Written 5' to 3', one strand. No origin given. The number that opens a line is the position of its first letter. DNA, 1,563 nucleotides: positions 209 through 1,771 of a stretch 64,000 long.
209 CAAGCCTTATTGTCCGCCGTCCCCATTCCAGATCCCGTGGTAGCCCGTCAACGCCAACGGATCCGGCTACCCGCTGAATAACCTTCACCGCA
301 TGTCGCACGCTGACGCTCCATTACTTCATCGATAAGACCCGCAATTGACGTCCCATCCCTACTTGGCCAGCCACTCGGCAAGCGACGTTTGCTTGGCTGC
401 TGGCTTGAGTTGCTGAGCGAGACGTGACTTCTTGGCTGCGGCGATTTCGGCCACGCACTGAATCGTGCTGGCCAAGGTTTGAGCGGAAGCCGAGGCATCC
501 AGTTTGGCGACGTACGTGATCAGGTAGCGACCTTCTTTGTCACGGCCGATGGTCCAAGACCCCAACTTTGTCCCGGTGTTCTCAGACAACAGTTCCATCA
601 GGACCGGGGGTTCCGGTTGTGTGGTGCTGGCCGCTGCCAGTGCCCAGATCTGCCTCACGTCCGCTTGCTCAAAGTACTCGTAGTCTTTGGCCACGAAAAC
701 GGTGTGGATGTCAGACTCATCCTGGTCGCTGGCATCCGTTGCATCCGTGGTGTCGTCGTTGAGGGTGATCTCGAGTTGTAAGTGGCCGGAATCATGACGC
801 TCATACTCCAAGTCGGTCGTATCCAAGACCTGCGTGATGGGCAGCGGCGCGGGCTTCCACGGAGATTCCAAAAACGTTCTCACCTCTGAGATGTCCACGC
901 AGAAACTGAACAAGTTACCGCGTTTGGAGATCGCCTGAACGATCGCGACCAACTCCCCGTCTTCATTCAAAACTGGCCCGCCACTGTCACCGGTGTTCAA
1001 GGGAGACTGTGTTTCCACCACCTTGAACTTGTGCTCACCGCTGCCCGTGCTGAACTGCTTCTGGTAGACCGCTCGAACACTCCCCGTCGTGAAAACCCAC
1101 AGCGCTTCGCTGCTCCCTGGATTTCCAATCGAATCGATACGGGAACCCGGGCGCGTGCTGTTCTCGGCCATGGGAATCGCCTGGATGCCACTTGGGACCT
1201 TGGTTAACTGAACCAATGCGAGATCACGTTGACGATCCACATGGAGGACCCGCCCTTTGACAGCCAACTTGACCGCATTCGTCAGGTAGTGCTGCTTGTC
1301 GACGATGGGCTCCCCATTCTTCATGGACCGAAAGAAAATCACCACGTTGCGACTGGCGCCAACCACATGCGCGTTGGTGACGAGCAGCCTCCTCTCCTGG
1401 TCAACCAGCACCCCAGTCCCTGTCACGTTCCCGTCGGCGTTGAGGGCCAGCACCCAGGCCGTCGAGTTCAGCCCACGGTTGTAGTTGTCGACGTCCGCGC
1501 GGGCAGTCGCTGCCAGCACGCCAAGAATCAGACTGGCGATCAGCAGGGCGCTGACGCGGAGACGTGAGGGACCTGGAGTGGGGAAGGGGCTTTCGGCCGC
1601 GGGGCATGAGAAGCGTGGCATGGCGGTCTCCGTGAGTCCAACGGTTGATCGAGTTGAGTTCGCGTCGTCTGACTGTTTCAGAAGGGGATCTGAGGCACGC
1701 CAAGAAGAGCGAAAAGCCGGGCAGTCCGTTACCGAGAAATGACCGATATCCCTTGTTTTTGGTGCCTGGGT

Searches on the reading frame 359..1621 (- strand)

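Call 55: search_protein_families(library=pfam, proteins=[window:359-1621:-], max_evalue=0.00001)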
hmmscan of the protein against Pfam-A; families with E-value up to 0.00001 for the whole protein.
window:359-1621:- (420 aa): 2 families
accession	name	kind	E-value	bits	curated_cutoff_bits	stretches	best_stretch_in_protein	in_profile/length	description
PF13365.12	Trypsin_2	-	2.3e-25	90.4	27.6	1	68-227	1-144/144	Trypsin-like peptidase domain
PF00089.32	Trypsin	-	1.7e-13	51.4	20.6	1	51-247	9-216/220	Trypsin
